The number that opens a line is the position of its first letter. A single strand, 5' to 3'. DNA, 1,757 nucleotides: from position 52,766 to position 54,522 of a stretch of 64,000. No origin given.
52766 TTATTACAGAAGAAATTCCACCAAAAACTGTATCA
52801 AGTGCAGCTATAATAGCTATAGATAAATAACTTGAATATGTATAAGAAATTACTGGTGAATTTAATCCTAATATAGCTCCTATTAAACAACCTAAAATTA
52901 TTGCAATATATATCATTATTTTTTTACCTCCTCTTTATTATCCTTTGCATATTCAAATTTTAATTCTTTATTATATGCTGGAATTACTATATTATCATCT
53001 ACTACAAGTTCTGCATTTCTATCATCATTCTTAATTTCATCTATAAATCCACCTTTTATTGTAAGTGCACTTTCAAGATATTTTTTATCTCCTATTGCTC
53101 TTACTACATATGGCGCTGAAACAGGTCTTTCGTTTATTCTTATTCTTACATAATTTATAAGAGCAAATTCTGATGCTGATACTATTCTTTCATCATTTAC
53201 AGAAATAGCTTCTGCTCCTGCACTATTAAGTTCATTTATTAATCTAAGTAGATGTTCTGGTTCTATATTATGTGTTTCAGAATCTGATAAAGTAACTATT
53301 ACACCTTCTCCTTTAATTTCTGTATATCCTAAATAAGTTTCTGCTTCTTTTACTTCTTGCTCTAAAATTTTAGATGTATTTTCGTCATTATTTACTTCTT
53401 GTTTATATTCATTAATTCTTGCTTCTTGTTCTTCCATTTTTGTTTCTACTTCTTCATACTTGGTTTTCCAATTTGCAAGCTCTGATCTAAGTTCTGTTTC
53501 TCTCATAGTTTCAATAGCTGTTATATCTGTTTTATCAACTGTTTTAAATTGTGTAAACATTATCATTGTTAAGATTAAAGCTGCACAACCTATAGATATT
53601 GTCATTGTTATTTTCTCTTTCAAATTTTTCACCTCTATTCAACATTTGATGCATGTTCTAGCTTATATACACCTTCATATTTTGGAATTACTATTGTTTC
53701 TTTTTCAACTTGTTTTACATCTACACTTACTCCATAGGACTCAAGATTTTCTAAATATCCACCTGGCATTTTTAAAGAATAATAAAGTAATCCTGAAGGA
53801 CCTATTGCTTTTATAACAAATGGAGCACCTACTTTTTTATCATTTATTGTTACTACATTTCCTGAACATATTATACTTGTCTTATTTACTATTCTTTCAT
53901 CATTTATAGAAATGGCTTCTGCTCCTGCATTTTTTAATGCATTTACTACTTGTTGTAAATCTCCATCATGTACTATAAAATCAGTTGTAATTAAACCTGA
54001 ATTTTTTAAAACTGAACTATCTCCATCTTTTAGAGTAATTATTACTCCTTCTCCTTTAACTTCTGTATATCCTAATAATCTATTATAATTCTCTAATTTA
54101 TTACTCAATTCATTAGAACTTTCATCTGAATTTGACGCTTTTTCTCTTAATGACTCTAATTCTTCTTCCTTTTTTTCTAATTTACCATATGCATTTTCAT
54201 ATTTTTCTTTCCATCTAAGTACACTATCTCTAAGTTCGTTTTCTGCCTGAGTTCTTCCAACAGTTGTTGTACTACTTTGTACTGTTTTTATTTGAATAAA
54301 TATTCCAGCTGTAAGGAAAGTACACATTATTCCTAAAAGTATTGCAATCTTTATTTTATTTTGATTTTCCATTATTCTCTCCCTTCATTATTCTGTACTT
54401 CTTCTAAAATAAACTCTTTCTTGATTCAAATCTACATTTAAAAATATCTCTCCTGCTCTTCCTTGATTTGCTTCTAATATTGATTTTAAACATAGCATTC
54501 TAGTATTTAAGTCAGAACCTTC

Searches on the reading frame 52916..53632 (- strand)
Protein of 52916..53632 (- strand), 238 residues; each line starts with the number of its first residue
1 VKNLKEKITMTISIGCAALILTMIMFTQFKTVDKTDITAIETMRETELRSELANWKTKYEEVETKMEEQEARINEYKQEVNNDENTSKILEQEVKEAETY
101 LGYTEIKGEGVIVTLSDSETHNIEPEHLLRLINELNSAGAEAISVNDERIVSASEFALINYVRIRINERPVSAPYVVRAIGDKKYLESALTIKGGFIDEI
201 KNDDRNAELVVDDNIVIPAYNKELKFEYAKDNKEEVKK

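Call 25: search_protein_families(library=pfam, proteins=[window:52916-53632:-], max_evalue=0.001)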
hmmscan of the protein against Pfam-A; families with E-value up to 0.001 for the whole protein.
window:52916-53632:- (238 aa): 1 family
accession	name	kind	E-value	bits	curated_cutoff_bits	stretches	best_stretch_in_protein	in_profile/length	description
PF05949.17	DUF881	-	8.8e-37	126.6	25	1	94-230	2-146/146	Bacterial protein of unknown function (DUF881)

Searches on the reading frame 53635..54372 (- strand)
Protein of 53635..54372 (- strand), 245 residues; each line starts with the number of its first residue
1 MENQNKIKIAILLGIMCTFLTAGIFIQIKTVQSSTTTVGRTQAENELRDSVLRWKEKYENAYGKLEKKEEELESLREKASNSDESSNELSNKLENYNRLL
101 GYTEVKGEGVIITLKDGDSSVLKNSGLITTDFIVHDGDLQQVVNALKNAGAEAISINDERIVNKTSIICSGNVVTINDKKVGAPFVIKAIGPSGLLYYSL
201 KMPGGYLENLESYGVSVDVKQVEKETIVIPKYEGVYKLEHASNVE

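Call 25: search_protein_families(library=pfam, proteins=[window:53635-54372:-], max_evalue=0.001)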
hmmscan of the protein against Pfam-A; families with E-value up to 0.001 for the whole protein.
window:53635-54372:- (245 aa): 1 family
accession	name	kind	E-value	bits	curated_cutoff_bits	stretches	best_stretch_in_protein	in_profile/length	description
PF05949.17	DUF881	-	6.9e-41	139.9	25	1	93-241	2-145/146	Bacterial protein of unknown function (DUF881)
